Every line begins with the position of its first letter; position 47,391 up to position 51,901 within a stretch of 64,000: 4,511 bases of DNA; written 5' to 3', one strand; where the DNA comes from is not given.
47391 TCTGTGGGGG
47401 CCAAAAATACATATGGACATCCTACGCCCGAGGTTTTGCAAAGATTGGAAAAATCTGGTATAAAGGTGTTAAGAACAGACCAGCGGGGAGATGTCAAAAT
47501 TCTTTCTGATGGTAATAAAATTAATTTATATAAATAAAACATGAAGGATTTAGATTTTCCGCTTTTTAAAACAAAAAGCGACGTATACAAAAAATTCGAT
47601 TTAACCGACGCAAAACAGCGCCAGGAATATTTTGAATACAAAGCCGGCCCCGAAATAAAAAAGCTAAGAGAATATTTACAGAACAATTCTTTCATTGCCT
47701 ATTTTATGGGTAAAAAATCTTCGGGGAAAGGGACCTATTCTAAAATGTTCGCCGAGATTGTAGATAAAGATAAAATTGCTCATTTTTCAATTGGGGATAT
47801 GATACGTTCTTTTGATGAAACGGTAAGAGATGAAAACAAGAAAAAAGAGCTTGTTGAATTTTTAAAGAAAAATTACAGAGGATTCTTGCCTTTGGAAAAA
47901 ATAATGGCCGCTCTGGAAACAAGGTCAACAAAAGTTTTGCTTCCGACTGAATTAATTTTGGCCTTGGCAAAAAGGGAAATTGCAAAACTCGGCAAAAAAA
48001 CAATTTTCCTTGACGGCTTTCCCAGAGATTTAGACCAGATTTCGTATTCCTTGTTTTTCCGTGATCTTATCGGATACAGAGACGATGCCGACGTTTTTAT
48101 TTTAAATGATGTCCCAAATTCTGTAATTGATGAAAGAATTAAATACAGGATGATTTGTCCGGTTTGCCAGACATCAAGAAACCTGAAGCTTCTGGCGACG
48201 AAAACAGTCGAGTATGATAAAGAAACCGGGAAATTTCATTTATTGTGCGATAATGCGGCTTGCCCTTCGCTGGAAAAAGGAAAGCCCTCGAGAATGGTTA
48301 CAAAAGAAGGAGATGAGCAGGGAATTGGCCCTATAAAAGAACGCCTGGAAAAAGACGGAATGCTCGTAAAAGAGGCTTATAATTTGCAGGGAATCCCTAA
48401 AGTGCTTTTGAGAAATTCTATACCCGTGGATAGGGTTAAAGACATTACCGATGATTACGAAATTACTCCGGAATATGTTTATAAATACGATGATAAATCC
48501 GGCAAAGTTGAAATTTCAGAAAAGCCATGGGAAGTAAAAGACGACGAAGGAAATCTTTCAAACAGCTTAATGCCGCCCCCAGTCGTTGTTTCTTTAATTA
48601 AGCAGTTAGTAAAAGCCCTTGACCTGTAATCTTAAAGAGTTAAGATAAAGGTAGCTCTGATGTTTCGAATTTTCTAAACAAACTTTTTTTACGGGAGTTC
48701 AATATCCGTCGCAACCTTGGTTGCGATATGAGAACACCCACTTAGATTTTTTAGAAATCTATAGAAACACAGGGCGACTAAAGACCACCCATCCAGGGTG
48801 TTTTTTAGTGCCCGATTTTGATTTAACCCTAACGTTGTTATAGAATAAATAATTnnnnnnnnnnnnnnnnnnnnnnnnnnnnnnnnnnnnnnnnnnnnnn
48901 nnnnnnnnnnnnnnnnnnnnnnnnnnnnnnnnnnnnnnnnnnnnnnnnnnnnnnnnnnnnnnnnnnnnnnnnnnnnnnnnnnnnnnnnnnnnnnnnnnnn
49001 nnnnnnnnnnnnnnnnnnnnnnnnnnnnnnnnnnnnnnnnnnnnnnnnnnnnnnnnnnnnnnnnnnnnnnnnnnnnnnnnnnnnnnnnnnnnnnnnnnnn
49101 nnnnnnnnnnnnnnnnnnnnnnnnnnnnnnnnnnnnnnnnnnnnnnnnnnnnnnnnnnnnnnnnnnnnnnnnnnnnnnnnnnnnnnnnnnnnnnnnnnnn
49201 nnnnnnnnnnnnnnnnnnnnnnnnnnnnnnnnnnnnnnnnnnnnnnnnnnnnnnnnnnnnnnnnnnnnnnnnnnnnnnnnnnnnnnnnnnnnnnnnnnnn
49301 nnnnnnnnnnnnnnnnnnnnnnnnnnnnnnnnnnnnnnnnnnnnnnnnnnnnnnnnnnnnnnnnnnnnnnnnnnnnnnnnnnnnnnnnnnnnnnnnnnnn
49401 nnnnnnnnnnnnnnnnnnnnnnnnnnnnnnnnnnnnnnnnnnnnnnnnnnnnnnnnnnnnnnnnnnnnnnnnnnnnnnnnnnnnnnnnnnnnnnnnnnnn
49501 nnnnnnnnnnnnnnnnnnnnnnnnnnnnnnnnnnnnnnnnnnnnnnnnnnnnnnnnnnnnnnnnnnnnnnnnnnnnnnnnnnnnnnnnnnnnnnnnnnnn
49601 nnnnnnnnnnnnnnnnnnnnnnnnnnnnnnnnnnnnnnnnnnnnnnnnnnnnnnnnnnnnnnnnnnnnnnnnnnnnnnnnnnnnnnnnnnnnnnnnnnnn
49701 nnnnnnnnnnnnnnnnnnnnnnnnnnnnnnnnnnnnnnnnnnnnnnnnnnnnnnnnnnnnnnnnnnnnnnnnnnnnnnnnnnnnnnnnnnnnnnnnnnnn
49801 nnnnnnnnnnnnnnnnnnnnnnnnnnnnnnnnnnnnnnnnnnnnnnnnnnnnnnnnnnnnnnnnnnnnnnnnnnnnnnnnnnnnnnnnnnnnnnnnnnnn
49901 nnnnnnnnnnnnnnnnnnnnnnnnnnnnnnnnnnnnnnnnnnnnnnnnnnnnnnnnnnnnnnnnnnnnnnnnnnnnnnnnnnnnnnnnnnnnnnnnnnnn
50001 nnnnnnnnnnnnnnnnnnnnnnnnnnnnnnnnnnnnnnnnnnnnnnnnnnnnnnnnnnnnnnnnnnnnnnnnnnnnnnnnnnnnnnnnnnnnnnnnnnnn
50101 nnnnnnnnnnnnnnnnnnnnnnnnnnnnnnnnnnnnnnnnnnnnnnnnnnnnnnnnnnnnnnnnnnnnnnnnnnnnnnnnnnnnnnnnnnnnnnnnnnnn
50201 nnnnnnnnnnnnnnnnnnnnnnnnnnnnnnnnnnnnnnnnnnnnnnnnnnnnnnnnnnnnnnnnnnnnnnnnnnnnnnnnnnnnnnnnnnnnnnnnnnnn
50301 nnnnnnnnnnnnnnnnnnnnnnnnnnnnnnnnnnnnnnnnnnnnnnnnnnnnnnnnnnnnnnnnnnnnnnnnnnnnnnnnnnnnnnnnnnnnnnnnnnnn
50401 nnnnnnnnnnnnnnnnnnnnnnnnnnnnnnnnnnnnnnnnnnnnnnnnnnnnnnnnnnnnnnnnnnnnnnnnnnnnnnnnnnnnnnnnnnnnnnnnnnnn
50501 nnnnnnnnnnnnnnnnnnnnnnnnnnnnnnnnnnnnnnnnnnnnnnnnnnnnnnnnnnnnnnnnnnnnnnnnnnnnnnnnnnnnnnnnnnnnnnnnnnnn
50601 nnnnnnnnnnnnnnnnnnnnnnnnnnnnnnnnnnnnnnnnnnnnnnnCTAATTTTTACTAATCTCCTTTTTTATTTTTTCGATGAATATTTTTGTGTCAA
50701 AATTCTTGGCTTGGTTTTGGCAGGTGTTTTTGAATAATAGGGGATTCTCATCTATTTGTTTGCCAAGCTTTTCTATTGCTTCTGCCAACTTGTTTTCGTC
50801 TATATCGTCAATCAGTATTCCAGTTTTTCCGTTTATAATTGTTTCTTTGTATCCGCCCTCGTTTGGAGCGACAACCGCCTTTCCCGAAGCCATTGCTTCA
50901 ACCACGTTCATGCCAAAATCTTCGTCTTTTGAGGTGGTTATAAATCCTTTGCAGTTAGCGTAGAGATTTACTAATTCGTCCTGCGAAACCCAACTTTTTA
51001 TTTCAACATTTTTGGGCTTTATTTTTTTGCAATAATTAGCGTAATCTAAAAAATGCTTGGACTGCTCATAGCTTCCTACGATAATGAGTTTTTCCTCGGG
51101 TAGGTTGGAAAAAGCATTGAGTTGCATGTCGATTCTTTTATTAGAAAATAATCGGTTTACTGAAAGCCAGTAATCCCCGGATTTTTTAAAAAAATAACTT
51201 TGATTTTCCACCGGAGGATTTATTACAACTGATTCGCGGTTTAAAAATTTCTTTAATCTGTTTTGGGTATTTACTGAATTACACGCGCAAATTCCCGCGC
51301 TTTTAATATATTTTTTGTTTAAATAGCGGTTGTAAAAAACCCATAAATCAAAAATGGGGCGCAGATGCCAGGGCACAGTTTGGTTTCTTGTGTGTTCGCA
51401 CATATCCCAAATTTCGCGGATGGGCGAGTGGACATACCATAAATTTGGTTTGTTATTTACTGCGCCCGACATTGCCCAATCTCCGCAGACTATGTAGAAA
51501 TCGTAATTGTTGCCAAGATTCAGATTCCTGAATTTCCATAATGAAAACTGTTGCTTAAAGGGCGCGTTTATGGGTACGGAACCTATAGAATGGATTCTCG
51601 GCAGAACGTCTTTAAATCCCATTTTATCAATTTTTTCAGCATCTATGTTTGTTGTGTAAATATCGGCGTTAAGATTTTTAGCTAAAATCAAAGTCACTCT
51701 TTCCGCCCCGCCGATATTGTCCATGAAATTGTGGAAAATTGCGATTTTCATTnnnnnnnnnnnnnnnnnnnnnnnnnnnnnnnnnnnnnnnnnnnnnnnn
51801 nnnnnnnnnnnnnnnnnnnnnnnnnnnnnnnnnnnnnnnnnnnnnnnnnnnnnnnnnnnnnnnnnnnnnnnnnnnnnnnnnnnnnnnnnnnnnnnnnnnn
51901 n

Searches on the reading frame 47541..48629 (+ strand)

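Call 95: search_protein_families(library=pfam, max_evalue=0.00001, proteins=[window:47541-48629:+])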
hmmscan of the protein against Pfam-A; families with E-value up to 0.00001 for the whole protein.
window:47541-48629:+ (362 aa): 2 families
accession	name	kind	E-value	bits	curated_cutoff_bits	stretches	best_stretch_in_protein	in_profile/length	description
PF00406.28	ADK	-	4.2e-10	40.4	26.8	1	56-213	2-123/151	Adenylate kinase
PF13207.12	AAA_17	-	2.6e-06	28.2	27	0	59-200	4-119/136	AAA domain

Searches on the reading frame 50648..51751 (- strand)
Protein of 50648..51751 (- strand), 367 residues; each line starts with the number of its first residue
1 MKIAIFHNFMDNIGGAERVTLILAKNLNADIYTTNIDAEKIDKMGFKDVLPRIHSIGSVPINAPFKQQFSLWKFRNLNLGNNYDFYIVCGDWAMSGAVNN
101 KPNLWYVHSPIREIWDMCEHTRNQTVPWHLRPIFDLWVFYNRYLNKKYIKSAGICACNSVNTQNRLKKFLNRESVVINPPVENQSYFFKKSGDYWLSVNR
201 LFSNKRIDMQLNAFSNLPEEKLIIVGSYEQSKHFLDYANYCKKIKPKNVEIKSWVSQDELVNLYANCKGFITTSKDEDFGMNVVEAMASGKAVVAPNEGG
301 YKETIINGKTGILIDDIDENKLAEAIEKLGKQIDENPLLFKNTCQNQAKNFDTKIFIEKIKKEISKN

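Call 95: search_protein_families(library=pfam, max_evalue=0.00001, proteins=[window:50648-51751:-])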
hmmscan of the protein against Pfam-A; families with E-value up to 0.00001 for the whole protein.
window:50648-51751:- (367 aa): 3 families
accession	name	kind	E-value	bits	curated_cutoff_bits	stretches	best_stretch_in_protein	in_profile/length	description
PF00534.26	Glycos_transf_1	-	1.1e-28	100.4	26.4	1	186-330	9-156/172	Glycosyl transferases group 1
PF13692.12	Glyco_trans_1_4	-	1.6e-22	80.7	27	1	196-329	5-139/142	Glycosyl transferases group 1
PF13524.12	Glyco_trans_1_2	-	8.6e-07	29.4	25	1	213-331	8-113/144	Glycosyl transferase-like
